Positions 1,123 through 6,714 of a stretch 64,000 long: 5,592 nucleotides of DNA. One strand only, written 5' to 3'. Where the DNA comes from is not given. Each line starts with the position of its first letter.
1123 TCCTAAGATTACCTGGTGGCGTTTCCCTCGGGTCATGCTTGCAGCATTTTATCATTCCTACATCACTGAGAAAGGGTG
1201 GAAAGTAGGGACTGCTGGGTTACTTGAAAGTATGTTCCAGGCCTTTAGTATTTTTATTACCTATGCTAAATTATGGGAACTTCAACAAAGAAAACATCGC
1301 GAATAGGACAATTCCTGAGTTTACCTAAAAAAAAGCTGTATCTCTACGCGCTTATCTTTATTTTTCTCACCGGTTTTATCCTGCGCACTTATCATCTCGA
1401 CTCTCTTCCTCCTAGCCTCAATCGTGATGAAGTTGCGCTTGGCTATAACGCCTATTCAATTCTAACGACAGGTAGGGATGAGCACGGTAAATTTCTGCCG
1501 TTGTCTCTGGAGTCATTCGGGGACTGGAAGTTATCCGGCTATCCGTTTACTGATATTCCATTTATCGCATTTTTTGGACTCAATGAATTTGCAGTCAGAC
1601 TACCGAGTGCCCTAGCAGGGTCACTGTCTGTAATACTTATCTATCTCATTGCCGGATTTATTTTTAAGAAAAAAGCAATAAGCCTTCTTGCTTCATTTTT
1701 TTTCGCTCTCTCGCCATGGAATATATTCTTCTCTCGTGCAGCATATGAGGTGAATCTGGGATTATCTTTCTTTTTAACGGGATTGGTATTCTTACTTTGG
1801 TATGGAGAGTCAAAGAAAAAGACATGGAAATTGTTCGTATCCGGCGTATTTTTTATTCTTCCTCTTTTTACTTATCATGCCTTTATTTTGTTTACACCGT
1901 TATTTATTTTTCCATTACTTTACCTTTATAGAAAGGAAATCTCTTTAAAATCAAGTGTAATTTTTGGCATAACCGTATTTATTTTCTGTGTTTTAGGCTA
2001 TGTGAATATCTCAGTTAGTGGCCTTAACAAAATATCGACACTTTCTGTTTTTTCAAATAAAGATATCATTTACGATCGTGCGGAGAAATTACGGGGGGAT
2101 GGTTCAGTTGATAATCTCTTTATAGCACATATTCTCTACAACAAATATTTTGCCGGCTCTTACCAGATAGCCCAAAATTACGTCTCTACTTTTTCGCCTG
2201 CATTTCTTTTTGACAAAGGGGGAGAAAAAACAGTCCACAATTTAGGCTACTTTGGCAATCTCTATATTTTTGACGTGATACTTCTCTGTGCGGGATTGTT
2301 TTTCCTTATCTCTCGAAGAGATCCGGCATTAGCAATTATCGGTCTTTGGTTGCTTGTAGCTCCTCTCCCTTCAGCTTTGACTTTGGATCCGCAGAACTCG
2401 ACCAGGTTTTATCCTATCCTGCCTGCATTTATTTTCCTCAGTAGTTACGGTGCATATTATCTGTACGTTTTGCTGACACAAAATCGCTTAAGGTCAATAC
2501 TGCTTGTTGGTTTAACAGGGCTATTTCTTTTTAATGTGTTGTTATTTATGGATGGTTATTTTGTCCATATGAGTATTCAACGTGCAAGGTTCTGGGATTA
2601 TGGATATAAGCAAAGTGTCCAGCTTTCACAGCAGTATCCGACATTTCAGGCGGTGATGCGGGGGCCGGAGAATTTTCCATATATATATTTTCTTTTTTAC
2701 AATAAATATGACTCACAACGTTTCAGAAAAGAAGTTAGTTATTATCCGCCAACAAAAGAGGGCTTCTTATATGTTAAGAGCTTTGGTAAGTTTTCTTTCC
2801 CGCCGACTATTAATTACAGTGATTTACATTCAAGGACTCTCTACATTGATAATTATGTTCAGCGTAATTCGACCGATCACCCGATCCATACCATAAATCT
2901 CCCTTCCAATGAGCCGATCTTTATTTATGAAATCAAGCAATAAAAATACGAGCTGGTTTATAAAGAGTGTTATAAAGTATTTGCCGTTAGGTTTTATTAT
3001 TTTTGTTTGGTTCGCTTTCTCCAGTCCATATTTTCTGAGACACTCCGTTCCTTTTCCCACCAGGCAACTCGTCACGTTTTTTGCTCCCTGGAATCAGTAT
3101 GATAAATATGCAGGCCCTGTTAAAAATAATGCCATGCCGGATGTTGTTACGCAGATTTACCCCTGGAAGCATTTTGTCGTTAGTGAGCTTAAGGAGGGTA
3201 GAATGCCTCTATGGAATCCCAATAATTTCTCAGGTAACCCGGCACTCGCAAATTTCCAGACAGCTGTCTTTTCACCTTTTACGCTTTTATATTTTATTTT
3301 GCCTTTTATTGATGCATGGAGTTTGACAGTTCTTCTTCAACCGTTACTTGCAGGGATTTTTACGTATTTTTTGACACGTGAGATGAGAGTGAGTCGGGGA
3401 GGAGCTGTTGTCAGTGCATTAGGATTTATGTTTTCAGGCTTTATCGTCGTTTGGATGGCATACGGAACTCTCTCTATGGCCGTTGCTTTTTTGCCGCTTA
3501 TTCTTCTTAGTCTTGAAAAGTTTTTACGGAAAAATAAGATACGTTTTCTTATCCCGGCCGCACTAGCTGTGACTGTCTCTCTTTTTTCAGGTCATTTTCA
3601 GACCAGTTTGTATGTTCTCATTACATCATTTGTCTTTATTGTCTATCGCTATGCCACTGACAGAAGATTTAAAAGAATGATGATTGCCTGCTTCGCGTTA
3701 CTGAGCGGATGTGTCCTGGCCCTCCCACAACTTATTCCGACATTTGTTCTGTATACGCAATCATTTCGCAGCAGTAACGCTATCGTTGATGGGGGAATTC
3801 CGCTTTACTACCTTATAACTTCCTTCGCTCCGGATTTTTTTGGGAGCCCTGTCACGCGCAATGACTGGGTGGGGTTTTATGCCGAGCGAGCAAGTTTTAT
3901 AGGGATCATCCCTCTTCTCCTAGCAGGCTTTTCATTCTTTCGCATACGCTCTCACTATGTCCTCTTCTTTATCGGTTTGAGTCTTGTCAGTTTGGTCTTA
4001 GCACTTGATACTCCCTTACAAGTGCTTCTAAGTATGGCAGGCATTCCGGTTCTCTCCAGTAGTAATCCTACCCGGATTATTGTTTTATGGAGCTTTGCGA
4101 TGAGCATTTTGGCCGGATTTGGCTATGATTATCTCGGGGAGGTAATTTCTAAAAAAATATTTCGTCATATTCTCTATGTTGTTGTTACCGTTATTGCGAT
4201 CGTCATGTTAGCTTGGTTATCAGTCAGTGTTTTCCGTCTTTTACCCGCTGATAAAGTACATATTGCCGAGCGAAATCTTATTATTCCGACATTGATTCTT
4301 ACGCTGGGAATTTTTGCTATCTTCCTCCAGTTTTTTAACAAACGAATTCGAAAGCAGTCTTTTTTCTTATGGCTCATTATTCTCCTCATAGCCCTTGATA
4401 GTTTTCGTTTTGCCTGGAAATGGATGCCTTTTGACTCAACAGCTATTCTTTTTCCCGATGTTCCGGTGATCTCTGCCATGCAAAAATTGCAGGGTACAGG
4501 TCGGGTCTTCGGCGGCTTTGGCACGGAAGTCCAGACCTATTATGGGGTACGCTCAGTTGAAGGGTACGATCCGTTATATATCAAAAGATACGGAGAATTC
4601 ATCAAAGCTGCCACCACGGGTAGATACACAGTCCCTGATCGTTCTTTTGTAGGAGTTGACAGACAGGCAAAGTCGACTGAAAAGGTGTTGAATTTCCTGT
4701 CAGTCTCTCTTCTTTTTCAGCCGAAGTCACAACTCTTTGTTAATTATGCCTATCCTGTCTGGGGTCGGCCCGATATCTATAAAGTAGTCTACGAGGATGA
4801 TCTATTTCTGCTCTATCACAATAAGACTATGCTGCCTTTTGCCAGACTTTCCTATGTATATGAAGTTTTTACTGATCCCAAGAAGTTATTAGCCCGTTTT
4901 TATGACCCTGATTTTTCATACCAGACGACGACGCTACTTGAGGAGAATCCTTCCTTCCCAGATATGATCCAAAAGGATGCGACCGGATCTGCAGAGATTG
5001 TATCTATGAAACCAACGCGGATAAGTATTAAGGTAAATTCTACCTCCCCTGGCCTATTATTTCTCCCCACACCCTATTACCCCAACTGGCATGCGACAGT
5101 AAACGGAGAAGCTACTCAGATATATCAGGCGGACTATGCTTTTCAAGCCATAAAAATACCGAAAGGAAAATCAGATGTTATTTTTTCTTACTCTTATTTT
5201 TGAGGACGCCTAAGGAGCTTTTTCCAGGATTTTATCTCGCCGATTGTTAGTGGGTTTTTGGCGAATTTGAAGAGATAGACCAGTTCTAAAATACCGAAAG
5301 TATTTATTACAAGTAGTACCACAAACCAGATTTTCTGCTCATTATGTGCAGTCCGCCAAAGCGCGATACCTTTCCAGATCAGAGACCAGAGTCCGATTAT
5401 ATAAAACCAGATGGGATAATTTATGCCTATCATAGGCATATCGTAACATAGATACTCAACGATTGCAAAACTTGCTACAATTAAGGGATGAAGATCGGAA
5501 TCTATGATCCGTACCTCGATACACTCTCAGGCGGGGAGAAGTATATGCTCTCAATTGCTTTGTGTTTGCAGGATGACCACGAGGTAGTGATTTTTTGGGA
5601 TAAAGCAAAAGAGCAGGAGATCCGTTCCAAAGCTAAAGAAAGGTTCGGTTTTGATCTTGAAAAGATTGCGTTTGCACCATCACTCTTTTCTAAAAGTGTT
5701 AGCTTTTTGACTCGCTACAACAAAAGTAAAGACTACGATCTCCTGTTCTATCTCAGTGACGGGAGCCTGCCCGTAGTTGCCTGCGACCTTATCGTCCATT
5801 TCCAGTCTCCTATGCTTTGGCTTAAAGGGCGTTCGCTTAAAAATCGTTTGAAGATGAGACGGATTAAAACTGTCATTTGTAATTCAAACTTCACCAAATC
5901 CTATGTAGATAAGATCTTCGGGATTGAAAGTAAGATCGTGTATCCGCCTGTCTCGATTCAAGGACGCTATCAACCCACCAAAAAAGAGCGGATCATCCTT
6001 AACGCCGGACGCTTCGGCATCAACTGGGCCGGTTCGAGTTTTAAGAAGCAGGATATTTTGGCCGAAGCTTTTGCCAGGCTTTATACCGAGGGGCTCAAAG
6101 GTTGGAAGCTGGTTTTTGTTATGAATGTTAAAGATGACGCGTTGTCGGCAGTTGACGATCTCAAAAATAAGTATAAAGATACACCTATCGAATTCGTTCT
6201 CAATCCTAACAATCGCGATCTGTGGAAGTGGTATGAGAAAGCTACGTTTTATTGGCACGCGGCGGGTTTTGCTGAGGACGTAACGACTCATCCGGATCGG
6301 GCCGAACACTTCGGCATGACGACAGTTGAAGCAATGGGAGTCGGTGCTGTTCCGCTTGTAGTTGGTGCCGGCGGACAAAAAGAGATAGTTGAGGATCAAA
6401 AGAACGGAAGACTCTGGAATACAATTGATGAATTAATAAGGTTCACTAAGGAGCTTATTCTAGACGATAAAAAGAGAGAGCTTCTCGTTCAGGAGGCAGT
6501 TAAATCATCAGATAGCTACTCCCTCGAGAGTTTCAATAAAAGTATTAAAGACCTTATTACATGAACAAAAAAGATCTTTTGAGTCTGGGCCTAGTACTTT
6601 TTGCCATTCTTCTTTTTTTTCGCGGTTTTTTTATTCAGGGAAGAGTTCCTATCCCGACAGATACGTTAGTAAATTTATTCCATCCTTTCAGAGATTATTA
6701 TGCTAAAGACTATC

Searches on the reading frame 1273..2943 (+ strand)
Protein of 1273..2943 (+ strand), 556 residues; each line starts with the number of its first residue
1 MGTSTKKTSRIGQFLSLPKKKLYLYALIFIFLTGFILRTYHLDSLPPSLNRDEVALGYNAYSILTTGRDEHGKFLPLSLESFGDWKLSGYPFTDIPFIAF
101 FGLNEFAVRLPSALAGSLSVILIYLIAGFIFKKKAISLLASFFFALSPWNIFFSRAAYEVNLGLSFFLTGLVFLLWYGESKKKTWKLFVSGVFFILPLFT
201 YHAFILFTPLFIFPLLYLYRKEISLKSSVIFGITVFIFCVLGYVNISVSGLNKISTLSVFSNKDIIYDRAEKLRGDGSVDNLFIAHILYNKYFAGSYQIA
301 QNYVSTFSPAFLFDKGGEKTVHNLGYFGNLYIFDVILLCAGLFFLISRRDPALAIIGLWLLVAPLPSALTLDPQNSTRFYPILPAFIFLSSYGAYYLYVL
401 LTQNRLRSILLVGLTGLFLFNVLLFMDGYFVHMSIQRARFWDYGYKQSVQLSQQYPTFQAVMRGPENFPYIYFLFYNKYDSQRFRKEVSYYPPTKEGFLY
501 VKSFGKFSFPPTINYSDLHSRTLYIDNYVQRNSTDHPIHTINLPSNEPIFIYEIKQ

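Call 5: search_protein_families(library=pfam, proteins=[window:1273-2943:+], max_evalue=0.001)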
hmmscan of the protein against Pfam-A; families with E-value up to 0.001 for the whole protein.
window:1273-2943:+ (556 aa): 2 families
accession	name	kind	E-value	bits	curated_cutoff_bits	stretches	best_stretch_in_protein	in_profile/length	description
PF02366.24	PMT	-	3.7e-09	36.9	22.7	1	29-237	2-221/245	Dolichyl-phosphate-mannose-protein mannosyltransferase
PF13231.12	PMT_2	-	3.9e-09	37.3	26.1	1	98-240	14-153/160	Dolichyl-phosphate-mannose-protein mannosyltransferase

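Call 38: search_protein_families(library=pfam, proteins=[window:1273-2943:+], max_evalue=10)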
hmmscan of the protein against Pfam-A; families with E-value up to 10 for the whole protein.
window:1273-2943:+ (556 aa): 3 families
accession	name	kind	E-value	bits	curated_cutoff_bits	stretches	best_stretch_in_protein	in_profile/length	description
PF02366.24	PMT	-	3.7e-09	36.9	22.7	1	29-237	2-221/245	Dolichyl-phosphate-mannose-protein mannosyltransferase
PF13231.12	PMT_2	-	3.9e-09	37.3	26.1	1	98-240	14-153/160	Dolichyl-phosphate-mannose-protein mannosyltransferase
PF03779.20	SPW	-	0.089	13.7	31.5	1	134-199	3-69/93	SPW repeat domain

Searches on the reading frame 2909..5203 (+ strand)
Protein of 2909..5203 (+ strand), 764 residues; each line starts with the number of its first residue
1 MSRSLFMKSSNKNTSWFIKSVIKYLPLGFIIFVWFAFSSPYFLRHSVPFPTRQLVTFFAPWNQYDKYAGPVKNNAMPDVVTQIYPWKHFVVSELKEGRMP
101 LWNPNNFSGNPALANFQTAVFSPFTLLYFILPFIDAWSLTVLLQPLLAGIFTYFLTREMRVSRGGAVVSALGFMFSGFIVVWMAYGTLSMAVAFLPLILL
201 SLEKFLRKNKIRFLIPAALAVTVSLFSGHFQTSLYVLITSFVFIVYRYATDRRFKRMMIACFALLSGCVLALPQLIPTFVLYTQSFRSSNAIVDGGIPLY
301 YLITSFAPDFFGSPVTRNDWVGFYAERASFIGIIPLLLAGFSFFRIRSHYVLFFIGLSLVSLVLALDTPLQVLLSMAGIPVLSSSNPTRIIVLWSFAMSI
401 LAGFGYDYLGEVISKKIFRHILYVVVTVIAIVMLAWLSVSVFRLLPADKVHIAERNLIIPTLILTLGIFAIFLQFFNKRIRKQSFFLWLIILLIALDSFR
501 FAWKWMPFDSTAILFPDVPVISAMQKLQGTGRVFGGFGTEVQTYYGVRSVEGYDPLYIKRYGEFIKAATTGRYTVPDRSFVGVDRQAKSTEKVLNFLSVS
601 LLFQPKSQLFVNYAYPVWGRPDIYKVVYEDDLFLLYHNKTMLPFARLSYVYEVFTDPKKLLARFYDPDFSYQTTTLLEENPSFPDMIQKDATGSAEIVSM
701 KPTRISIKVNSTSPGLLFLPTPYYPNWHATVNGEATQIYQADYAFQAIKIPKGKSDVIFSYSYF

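Call 5: search_protein_families(library=pfam, proteins=[window:2909-5203:+], max_evalue=0.001)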
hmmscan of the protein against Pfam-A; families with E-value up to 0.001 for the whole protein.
window:2909-5203:+ (764 aa): 1 family
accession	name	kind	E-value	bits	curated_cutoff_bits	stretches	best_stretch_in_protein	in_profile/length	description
PF09586.16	YfhO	-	1.4e-25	90.3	28.5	2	682-761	743-823/835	Bacterial membrane protein YfhO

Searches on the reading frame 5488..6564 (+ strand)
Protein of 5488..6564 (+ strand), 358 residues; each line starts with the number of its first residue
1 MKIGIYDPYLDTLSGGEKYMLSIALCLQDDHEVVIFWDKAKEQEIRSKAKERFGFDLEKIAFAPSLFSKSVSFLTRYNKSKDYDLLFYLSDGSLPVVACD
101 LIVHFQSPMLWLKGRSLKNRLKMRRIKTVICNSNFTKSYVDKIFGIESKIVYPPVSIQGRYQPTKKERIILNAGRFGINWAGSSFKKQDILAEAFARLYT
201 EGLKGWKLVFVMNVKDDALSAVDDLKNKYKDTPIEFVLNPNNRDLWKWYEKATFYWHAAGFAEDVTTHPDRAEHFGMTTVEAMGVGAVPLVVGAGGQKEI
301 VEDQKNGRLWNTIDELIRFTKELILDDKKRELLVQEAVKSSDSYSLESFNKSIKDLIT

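Call 5: search_protein_families(library=pfam, proteins=[window:5488-6564:+], max_evalue=0.001)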
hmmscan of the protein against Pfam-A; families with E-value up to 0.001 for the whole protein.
window:5488-6564:+ (358 aa): 4 families
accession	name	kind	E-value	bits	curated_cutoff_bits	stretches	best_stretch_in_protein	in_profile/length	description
PF00534.26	Glycos_transf_1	-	1.6e-10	41.3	26.4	1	165-337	13-169/172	Glycosyl transferases group 1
PF13692.12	Glyco_trans_1_4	-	2.8e-07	31.3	27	1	170-319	4-135/142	Glycosyl transferases group 1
PF13439.12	Glyco_transf_4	-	1.2e-05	25.9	28.5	1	14-155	2-166/170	Glycosyltransferase Family 4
PF15924.11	ALG11_N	-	0.00089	19.8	29.8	0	3-62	4-70/209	ALG11 mannosyltransferase N-terminus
